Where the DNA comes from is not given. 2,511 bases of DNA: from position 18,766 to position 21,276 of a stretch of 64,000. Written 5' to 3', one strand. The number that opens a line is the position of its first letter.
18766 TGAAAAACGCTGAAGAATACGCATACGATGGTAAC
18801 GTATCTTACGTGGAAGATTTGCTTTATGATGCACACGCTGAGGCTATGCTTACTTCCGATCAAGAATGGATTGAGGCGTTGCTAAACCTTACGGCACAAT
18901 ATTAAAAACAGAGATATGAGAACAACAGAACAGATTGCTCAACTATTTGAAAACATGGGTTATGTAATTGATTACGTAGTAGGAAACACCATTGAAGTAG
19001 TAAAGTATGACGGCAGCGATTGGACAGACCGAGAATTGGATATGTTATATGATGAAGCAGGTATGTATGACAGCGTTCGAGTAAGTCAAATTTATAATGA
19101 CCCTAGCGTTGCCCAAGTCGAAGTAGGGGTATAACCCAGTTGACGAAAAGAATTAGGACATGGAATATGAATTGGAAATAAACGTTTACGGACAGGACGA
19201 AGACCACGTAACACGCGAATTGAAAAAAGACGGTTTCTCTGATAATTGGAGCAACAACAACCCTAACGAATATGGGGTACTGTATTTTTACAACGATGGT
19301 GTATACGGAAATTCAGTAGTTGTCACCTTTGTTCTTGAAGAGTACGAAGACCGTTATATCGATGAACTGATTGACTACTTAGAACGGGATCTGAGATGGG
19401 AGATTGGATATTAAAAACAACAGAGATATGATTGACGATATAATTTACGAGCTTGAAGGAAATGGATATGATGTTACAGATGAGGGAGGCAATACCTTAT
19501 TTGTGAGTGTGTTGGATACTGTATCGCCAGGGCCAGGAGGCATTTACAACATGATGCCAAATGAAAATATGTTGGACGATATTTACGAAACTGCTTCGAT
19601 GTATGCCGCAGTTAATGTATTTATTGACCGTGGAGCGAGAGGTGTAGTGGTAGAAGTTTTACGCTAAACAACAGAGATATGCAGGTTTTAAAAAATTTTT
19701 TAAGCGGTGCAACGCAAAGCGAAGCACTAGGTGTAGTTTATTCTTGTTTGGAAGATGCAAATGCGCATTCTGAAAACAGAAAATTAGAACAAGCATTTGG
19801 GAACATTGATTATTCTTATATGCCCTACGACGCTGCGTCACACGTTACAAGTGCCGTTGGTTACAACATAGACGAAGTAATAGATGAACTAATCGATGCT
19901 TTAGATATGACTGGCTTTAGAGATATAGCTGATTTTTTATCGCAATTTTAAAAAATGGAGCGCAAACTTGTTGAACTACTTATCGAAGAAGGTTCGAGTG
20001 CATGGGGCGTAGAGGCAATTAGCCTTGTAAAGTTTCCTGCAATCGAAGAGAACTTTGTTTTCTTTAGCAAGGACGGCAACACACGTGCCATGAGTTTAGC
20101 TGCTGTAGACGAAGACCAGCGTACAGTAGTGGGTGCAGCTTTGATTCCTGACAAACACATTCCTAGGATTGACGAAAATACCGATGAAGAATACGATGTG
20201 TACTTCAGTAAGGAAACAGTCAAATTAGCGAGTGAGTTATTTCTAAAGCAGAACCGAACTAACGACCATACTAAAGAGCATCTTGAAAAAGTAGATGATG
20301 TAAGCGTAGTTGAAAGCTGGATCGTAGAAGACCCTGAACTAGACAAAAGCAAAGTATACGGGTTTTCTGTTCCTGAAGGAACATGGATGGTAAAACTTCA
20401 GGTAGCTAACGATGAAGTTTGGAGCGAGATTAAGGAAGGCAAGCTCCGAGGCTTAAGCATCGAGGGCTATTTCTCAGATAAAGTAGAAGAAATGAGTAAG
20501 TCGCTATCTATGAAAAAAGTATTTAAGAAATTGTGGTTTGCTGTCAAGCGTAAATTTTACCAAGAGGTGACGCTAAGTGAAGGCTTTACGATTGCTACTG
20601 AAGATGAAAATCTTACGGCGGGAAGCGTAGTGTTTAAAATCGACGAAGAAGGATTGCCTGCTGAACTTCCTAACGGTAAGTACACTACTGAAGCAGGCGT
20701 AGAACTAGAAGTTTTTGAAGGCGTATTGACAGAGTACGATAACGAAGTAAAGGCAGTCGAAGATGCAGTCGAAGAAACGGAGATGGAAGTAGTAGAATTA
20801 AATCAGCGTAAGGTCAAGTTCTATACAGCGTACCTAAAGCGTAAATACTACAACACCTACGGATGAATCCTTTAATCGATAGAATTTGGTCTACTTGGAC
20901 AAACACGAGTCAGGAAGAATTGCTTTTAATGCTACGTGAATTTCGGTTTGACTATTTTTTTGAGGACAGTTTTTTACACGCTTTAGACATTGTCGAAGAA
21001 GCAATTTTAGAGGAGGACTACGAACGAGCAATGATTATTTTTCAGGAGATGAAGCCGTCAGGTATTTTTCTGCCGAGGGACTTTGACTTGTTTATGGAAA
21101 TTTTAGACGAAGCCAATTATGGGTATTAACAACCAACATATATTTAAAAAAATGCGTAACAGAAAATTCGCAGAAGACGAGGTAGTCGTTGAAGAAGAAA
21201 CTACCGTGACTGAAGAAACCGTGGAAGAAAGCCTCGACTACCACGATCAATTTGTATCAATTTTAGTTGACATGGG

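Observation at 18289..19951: Separately promoted cassette of six tiny, very acidic proteins inserted in the middle of the morphogenesis genes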

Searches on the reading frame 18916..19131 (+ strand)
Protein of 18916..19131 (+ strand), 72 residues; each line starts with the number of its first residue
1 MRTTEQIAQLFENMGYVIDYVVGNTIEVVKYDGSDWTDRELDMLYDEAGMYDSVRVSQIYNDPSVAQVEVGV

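Call 4: search_protein_families(library=pfam, proteins=[window:18916-19131:+], max_evalue=1)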
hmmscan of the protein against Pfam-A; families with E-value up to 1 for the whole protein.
window:18916-19131:+ (72 aa): 2 families
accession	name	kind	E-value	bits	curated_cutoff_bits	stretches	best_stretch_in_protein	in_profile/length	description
PF25325.1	EF-hand_EFHB_C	-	0.014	15.6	27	1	2-18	23-39/75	EFHB C-terminal EF-hand domain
PF05770.16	Ins134_P3_kin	-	0.12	12.3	23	1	9-66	70-127/201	Inositol 1,3,4-trisphosphate 5/6-kinase ATP-grasp domain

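Call 5: search_protein_families(library=phrogs, proteins=[window:18916-19131:+], max_evalue=1)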
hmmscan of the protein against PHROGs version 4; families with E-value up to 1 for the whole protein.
window:18916-19131:+ (72 aa): 1 family
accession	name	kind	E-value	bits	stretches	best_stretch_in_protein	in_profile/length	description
phrog_21704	-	moron, auxiliary metabolic gene and host takeover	0.12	13.5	1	26-54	17-45/82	membrane protein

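Call 64: predict_structure(alignment_id=A4)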
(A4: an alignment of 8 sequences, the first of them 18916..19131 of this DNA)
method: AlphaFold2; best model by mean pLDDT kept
length: 72 residues; sequences in the alignment: 8
mean_pLDDT: 93.2   pTM: 0.79
mean pLDDT of the five models: 93.2, 92.9, 91.2, 91.2, 90.5
residues with pLDDT >= 90: 64; 70-90: 7; 50-70: 1; < 50: 0
segments of 3 or more residues with pLDDT < 50: none
pLDDT, mean of each block of 10 residues (from residue 1): 89 94 94 92 96 94 94 89
secondary structure, 60 per line:
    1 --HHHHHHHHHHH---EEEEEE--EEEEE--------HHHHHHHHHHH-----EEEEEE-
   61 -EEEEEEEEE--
elements in order: H3-13 E17-22 E25-29 H38-48 E54-59 E62-70

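Call 70: fold_search(model_id=the predicted structure, library=pdb)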
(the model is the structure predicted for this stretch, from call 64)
No match with E <= 0.001 here; weaker rows may still be real.
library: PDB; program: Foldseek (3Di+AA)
matches with E <= 10: 500; with E <= 0.001: 0
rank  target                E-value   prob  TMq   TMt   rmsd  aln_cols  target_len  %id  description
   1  8a9x_D                2.4e-02  0.94  0.46  0.43   6.0        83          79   13  Crystal structure of PulM C-ter domain (released 2023-01-25)
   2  6mrs                  2.5e-02  0.98  0.55  0.53   3.8        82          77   13  De novo designed protein Peak6 (released 2019-06-12)
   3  8a9x_G                3.0e-02  0.87  0.43  0.41   6.2        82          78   13  Crystal structure of PulM C-ter domain (released 2023-01-25)
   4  7ze0_MODEL_1_A        3.2e-02  0.96  0.49  0.44   5.6        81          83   12  Solution structure of the PulM C-terminal domain from Klebsiella oxytoca (released 2023-01-18)
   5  9dcx                  3.2e-02  0.95  0.51  0.20   3.9        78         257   19  Crystal Structure of designed allosteric facilitated dissociation switch AS1 (released 2025-08-20)
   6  8ab1_B                4.2e-02  0.87  0.43  0.42   5.8        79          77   13  Crystal structure of the PulL-PulM C-terminal domain heterocomplex (released 2023-01-11)
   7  8a9x_A                6.1e-02  0.77  0.44  0.41   6.2        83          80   13  Crystal structure of PulM C-ter domain (released 2023-01-25)
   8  6rn1_A                6.5e-02  0.95  0.54  0.15   3.9        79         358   11  Structure of N-terminal truncated Plasmodium falciparum IMP-nucleotidase (released 2020-07-15)
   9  9olq_G                6.5e-02  0.89  0.50  0.20   4.0        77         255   19  Designed allosteric facilitated dissociation switch AS1_K46L_E50W_K172W_E173Y in complex state THE (released 2025-08-20)
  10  9dd3_A                7.4e-02  0.80  0.48  0.19   4.2        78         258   18  Crystal Structure of Designed allosteric facilitated dissociation switch AS5 in complex state HE (released 2025-08-20)
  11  8a9x_C                8.4e-02  0.41  0.35  0.33   6.5        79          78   14  Crystal structure of PulM C-ter domain (released 2023-01-25)
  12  6i6s_A                8.9e-02  0.82  0.52  0.41   6.7        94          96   13  Circular permutant of ribosomal protein S6, adding 9aa to C terminal of P68-69, L75A mutant (released 2019-11-27)
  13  9dcy_A                8.9e-02  0.82  0.50  0.20   4.1        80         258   18  Crystal Structure of Designed allosteric facilitated dissociation switch AS1 in complex state HE (released 2025-08-20)
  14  6rmw_E                9.5e-02  0.89  0.53  0.14   4.6        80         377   12  Structure of N-terminal truncated IMP bound Plasmodium falciparum IMP-nucleotidase (released 2020-07-15)
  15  7mwr_B                9.5e-02  0.72  0.46  0.19   4.5        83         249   18  Structure of De Novo designed beta sheet heterodimer LHD101A53/B4 (released 2022-01-19)
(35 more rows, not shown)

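Call 96: fold_search(model_id=the predicted structure, library=viral)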
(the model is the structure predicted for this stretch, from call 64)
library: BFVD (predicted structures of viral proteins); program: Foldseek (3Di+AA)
matches with E <= 10: 500; with E <= 0.001: 0
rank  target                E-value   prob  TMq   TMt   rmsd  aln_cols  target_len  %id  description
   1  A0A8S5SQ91            9.1e-03  0.99  0.52  0.48   3.9        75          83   17  Uncharacterized protein [Siphoviridae sp. ctqSm5]
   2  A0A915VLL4            1.7e-02  0.98  0.51  0.48   4.5        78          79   15  (no name in the UniProt tables at hand)
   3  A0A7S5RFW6            1.9e-02  0.97  0.52  0.51   4.1        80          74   18  (no name in the UniProt tables at hand)
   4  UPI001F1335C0         2.1e-02  0.95  0.49  0.35   6.7        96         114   16  (no name look-up for this kind of identifier)
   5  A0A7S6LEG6            2.8e-02  0.97  0.53  0.53   4.4        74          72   11  (no name in the UniProt tables at hand)
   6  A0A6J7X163            3.0e-02  0.96  0.48  0.43   4.6        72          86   10  Uncharacterized protein [uncultured Caudovirales phage]
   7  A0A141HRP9            3.7e-02  0.97  0.54  0.50   4.5        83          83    7  (no name in the UniProt tables at hand)
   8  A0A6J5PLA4            3.9e-02  0.30  0.29  0.23   7.4        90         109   10  Uncharacterized protein [uncultured Caudovirales phage]
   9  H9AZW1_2              3.9e-02  0.98  0.60  0.07   3.3        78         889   20  VP1 [Haloarcula hispanica icosahedral virus 2]
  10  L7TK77                3.9e-02  1.00  0.66  0.63   2.3        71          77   17  Uncharacterized protein [Haloarcula vallismortis tailed virus 1]
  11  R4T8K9                3.9e-02  0.99  0.64  0.61   3.3        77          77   21  Uncharacterized protein [Haloarcula hispanica tailed virus 2]
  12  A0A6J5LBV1            4.2e-02  0.99  0.60  0.62   3.0        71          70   14  Uncharacterized protein [uncultured Caudovirales phage]
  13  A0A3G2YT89            4.7e-02  0.85  0.46  0.20   4.2        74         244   15  (no name in the UniProt tables at hand)
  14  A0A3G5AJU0            5.0e-02  0.84  0.48  0.34   5.7        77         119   14  Uncharacterized protein [Sylvanvirus sp.]
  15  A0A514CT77            5.0e-02  0.93  0.50  0.44   5.0        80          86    8  Uncharacterized protein [Achromobacter phage Motura]
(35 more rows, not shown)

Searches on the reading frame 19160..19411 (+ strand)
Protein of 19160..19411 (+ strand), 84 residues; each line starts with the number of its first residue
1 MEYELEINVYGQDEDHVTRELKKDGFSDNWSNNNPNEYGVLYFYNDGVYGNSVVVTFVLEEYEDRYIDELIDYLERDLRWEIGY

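Call 4: search_protein_families(library=pfam, proteins=[window:19160-19411:+], max_evalue=1)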
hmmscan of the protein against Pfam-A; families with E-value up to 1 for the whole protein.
window:19160-19411:+ (84 aa): 0 families

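Call 5: search_protein_families(library=phrogs, proteins=[window:19160-19411:+], max_evalue=1)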
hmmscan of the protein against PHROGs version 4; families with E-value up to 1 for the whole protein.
window:19160-19411:+ (84 aa): 2 families
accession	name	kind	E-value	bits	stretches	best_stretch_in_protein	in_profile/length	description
phrog_12030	-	unknown function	0.22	12.5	1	52-67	11-26/40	-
phrog_3064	-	head and packaging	0.23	11.9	1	60-83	43-66/175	terminase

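Call 80: find_homologous_proteins(query=window:19160-19411:+, max_evalue=0.01)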
Query window:19160-19411:+ (84 aa): 2 proteins with E <= 0.01 among 2 candidates.
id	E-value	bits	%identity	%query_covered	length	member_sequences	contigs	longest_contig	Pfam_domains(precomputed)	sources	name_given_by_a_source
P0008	9.5e-48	178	99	100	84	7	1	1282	-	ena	-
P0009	4.6e-42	160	87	100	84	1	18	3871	-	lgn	-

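Call 81: find_encoding_contigs(protein=P0009, flank=3000, max_places=4)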
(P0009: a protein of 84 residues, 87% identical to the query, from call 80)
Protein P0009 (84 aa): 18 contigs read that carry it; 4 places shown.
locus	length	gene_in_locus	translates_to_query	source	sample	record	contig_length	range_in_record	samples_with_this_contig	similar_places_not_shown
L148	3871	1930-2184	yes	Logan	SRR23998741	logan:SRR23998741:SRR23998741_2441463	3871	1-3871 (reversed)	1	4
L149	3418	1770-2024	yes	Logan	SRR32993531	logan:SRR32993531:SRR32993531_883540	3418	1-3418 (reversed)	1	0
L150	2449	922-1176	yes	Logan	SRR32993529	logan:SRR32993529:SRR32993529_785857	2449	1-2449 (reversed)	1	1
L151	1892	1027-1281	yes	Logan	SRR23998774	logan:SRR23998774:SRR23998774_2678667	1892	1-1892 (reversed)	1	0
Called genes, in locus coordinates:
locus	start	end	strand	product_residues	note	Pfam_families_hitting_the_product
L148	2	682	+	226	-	?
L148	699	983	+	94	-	-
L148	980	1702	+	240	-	PF07275:ArdA (weak)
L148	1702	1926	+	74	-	-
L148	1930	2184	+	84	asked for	-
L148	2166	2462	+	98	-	-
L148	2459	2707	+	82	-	-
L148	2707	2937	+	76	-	-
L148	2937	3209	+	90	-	-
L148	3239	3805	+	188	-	-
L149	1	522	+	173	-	?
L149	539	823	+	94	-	-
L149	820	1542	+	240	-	PF07275:ArdA (weak)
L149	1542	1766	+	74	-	-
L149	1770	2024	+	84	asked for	-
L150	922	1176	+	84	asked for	-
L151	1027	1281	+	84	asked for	-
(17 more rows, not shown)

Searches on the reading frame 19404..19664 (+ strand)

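Call 4: search_protein_families(library=pfam, proteins=[window:19404-19664:+], max_evalue=1)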
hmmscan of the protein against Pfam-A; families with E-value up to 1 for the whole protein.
window:19404-19664:+ (87 aa): 0 families

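Call 5: search_protein_families(library=phrogs, proteins=[window:19404-19664:+], max_evalue=1)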
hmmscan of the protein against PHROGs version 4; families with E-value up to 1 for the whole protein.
window:19404-19664:+ (87 aa): 4 families
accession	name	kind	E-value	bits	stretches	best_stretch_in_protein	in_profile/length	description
phrog_35409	-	unknown function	0.067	14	0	4-23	13-30/54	-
phrog_7409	-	unknown function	0.17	12.8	1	11-31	48-68/72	-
phrog_7990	-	unknown function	0.31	12.1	1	53-79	45-71/72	-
phrog_27284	-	unknown function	0.36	11.9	1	5-27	32-54/58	-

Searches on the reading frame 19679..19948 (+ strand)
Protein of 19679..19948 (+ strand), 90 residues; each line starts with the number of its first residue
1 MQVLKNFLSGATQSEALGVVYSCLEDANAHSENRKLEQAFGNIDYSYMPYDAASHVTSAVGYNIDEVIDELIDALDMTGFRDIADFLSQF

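Call 4: search_protein_families(library=pfam, proteins=[window:19679-19948:+], max_evalue=1)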
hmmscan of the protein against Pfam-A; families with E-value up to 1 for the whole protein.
window:19679-19948:+ (90 aa): 3 families
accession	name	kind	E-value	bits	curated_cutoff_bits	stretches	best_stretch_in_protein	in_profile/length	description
PF13045.11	DUF3905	-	0.097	13.2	27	1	24-67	37-80/84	Protein of unknown function (DUF3905)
PF21725.3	T7SS_signal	-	0.16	12.2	27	1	52-88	4-40/241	Putative T7SS secretion signal domain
PF18489.6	Alpha_Helical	-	0.22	12.2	32.4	1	27-77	36-84/127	Alpha helical domain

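Call 5: search_protein_families(library=phrogs, proteins=[window:19679-19948:+], max_evalue=1)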
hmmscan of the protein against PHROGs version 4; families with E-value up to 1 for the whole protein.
window:19679-19948:+ (90 aa): 3 families
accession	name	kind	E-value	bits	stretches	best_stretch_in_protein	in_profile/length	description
phrog_7175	-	unknown function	0.082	14.2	1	64-87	39-63/70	-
phrog_38533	-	unknown function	0.15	11.6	1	23-61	161-198/643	-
phrog_23458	-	unknown function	0.16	12.9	1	62-81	12-31/37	-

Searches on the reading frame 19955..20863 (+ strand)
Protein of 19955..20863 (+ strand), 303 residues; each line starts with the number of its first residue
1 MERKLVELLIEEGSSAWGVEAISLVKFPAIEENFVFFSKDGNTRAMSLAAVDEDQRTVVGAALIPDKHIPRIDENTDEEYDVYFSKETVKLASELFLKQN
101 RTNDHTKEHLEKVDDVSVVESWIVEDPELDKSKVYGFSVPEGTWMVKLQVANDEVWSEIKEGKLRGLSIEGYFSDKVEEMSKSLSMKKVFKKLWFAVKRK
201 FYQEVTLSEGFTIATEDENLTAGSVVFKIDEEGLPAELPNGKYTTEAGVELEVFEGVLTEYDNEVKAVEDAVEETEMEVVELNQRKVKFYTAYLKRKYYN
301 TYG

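Call 4: search_protein_families(library=pfam, proteins=[window:19955-20863:+], max_evalue=1)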
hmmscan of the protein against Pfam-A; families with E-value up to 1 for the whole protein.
window:19955-20863:+ (303 aa): 2 families
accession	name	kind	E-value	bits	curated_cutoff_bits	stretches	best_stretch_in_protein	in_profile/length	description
PF14550.11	Peptidase_S78_2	-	1.1e-17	64.7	24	1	49-172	6-121/126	Putative phage serine protease XkdF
PF02167.20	Cytochrom_C1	-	0.035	14.2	22.8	1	73-144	131-202/219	Cytochrome C1 family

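Call 5: search_protein_families(library=phrogs, proteins=[window:19955-20863:+], max_evalue=1)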
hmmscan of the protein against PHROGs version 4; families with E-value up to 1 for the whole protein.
window:19955-20863:+ (303 aa): 10 families
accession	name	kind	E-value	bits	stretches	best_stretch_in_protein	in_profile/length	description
phrog_24921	-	unknown function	3.1e-41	142.6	1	14-292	11-292/349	-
phrog_1530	-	other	1.6e-19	71.4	1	34-184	230-360/379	DNA methyltransferase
phrog_3017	-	head and packaging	1.3e-15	58.5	1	22-227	13-211/402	head maturation protease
phrog_34096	-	head and packaging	1.2e-10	41.7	1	47-176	125-238/412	head maturation protease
phrog_15223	-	other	1.8e-09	38.8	1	76-184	26-125/199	protease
phrog_33677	-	head and packaging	2.6e-07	31.1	1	72-173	165-264/564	head maturation protease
phrog_13242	-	unknown function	6.4e-06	26.4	1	53-172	317-422/450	-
phrog_19260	-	unknown function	8e-05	23.2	1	47-214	39-192/253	-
phrog_617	-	head and packaging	0.015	15.2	1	39-182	6-130/626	major head protein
phrog_31676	-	unknown function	0.025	14.7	1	84-187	13-121/328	-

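Call 10: find_related_loci(query=window:19955-20863:+, collection=viral_contigs, flank=6000)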
Query window:19955-20863:+ (303 aa) in viral_contigs; peptide patterns used: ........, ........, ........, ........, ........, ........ (x = any residue, [..] = any of these).
221 stretches matched a pattern; 204 encode a relative of the query (tblastn E <= 1e-3); the best 80 are kept; 80 distinct loci.
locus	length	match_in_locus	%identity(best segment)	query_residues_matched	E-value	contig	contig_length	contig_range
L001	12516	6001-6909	100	1-303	0e+0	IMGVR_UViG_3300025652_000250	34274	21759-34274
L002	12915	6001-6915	92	1-303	0e+0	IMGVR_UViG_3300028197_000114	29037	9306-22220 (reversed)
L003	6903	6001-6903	93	1-299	0e+0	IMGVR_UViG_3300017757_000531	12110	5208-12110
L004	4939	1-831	100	27-303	0e+0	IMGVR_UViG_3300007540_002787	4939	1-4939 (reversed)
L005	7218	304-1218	90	1-303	2e-180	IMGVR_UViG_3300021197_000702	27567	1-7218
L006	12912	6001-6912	75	1-302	1e-152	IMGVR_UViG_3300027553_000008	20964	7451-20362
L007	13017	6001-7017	64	4-302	6e-133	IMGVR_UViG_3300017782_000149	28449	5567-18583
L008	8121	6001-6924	67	3-303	2e-125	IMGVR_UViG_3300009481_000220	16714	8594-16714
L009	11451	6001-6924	64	3-303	4e-124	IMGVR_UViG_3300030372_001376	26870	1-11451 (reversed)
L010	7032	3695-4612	65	3-303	3e-124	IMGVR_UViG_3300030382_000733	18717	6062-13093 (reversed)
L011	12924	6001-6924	65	3-303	2e-122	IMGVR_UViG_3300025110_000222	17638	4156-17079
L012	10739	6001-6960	58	2-303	2e-114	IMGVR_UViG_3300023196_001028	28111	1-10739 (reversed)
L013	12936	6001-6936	56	3-303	6e-113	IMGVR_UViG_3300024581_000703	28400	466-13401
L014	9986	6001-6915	93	1-303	0e+0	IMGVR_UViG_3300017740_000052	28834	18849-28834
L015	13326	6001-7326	77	4-302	6e-93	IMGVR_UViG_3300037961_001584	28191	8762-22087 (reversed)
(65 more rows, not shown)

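Call 17: search_protein_families(library=pfam, proteins=[L002:2613-3323:+, L002:4157-4975:+, L014:5744-5986:+, L002:4990-5217:+, L014:5496-5729:+, L008:7298-7510:+, L008:7752-8009:+, L014:5245-5481:+, L001:4712-4945:+, L001:4960-5205:+], max_evalue=0.1)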
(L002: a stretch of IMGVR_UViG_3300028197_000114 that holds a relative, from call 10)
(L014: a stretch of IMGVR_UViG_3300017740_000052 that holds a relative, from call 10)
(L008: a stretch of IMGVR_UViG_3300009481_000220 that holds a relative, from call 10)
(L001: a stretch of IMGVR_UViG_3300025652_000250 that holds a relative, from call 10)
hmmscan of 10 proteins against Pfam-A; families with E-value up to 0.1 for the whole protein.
L002:2613-3323:+ (237 aa): 1 family
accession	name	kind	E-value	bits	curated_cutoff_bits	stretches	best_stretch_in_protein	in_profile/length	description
PF07275.16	ArdA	-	1.9e-09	38.8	27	2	40-156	39-146/155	Antirestriction protein (ArdA)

L002:4157-4975:+ (273 aa): 0 families

L014:5744-5986:+ (81 aa): 0 families

L002:4990-5217:+ (76 aa): 1 family
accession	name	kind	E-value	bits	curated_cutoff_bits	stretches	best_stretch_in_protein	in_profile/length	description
PF24905.1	TTC3_9th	-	0.073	13.3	27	0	35-48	42-55/60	TTC3, helical domain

L014:5496-5729:+ (78 aa): 0 families

L008:7298-7510:+ (71 aa): 0 families

L008:7752-8009:+ (86 aa): 1 family
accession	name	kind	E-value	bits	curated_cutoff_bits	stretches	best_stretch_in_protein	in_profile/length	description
PF09442.15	DUF2018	-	0.019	16.4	25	1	28-82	1-52/83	Domain of unknown function (DUF2018)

L014:5245-5481:+ (79 aa): 0 families

L001:4712-4945:+ (78 aa): 0 families

L001:4960-5205:+ (82 aa): 1 family
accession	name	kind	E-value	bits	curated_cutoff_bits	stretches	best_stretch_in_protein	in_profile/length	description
PF20951.2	Flu_PB2_6th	-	0.063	13.3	25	1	35-64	105-134/150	Influenza RNA polymerase PB2 6th domain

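Call 18: search_protein_families(library=phrogs, proteins=[L002:2613-3323:+, L002:4157-4975:+, L014:5744-5986:+, L002:4990-5217:+, L014:5496-5729:+, L008:7298-7510:+, L008:7752-8009:+, L014:5245-5481:+, L001:4712-4945:+, L001:4960-5205:+], max_evalue=0.1)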
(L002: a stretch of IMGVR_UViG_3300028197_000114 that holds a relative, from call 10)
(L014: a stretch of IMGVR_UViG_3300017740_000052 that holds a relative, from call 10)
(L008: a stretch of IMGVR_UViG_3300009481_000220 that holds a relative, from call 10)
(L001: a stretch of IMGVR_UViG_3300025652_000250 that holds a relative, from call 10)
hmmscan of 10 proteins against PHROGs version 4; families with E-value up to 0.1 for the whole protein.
L002:2613-3323:+ (237 aa): 2 families
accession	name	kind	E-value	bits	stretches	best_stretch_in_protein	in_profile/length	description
phrog_2059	-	moron, auxiliary metabolic gene and host takeover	1.6e-09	39.3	2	181-229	121-168/181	anti-restriction protein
phrog_14678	-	unknown function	0.053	14.7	1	100-140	48-88/98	-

L002:4157-4975:+ (273 aa): 1 family
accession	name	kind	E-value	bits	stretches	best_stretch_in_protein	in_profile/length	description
phrog_3097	-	unknown function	0.077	13.8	0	205-248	24-67/97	-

L014:5744-5986:+ (81 aa): 0 families

L002:4990-5217:+ (76 aa): 0 families

L014:5496-5729:+ (78 aa): 0 families

L008:7298-7510:+ (71 aa): 0 families

L008:7752-8009:+ (86 aa): 0 families

L014:5245-5481:+ (79 aa): 1 family
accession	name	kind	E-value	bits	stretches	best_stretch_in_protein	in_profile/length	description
phrog_36275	-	unknown function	0.039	15.4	1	42-78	17-47/114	-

L001:4712-4945:+ (78 aa): 0 families

L001:4960-5205:+ (82 aa): 0 families

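Call 34: search_dna_similar(query=window:19955-20863:+, collection=phages, mode=protein, max_rows=15, max_evalue=0.001)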
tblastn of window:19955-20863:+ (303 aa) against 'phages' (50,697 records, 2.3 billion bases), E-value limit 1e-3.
Records with a match: 32; places in all: 32; records where one place covers at least 80% of the query: 0.
Best place of each record, by identity: <60% 32.
By first word of the organism name: Clostridium 10; Rhodobacter 5; Nonlabens 4; Halorubrum 3; Haloarcula 2; Rhizobium 2; Methanobacterium 2; Methanothermobacter 2; Dulem 1; Methanobrevibacter 1.
By host as written in the record: Clostridium perfringens 7; Rhodobacter capsulatus YW1 5; Persicivirga sp. IMCC12024 4; Halorubrum lacusprofundi 3; Haloarcula sinaiiensis 2; - 2; Rhizobium sp. R693 1; Propithecus coquereli 1; and 7 more.
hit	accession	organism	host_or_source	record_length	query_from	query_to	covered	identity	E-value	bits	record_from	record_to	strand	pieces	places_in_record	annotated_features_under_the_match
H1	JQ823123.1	Nonlabens phage P12024L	Persicivirga sp. IMCC12024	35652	18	248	76%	37.0%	1e-34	138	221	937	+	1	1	hypothetical protein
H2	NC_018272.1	Nonlabens phage P12024L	Persicivirga sp. IMCC12024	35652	18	248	76%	37.0%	1e-34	138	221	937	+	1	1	hypothetical protein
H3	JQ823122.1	Nonlabens phage P12024S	Persicivirga sp. IMCC12024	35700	18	248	76%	37.0%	2e-34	138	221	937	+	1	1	hypothetical protein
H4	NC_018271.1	Nonlabens phage P12024S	Persicivirga sp. IMCC12024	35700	18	248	76%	37.0%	2e-34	138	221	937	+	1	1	hypothetical protein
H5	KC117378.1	Haloarcula sinaiiensis tailed virus 1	Haloarcula sinaiiensis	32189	18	171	51%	30.7%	1e-4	49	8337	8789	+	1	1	13: head maturation protease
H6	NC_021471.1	Haloarcula sinaiiensis tailed virus 1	Haloarcula sinaiiensis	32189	18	171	51%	30.7%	1e-4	49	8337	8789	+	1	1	13: head maturation protease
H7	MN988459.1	Rhizobium phage RHph_TM16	Rhizobium sp. R693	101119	36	191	51%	29.8%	1e-7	59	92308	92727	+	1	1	DNA methyltransferase/prohead protease protein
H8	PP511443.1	Dulem virus 37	Propithecus coquereli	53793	19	193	58%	22.5%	2e-4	49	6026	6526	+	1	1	putative serine protease XkdF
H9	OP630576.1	Halorubrum tailed virus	Halorubrum lacusprofundi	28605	44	190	49%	26.5%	7e-7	56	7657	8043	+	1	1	hypothetical protein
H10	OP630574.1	Halorubrum tailed virus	Halorubrum lacusprofundi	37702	44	190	49%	26.5%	7e-7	56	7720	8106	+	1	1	structural Capsid protein gpB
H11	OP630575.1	Halorubrum tailed virus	Halorubrum lacusprofundi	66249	44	190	49%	26.5%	1e-6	56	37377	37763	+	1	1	capsid protein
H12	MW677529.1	Rhodobacter phage RcZahn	Rhodobacter capsulatus YW1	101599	43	172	43%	28.8%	7e-5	50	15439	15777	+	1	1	17: capsid maturation protease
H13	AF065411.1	Methanobacterium phage psiM2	Methanobacterium thermoautotrophicum ...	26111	51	169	39%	31.4%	2e-4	49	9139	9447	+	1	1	structural protein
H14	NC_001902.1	Methanobacterium phage psiM2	Methanobacterium thermoautotrophicum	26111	51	169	39%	31.4%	2e-4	49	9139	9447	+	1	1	head maturation protease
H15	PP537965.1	Methanobrevibacter smithii tailed virus 1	Methanobrevibacter smithii ATCC 35061 ...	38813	53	185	44%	27.0%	4e-4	48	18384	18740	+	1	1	hypothetical protein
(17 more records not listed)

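Call 45: search_solved_structures(query=L002:2613-3323:+, max_evalue=0.01, show_alignments=1)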
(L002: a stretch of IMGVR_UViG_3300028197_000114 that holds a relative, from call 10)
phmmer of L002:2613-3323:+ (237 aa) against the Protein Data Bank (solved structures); distinct sequences matched with E-value up to 0.01: 0.

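Call 107: search_protein_families(library=pfam, proteins=[L015:5995-7329:+], max_evalue=0.01)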
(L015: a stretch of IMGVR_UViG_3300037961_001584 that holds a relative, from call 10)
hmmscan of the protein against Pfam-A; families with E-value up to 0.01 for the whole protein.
L015:5995-7329:+ (445 aa): 1 family
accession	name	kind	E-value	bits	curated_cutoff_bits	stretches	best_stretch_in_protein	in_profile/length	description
PF14550.11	Peptidase_S78_2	-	4e-16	59.6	24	1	49-171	7-121/126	Putative phage serine protease XkdF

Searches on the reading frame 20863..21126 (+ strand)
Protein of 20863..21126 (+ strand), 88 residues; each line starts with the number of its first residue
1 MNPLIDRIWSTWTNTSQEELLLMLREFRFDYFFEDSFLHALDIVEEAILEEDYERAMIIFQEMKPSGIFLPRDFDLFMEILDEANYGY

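Call 4: search_protein_families(library=pfam, proteins=[window:20863-21126:+], max_evalue=1)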
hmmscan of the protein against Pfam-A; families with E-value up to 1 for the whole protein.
window:20863-21126:+ (88 aa): 0 families

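Call 5: search_protein_families(library=phrogs, proteins=[window:20863-21126:+], max_evalue=1)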
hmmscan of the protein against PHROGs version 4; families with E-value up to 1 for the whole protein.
window:20863-21126:+ (88 aa): 1 family
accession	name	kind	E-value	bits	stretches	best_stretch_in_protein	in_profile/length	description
phrog_15347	-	unknown function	0.16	12.6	0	34-54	33-54/56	-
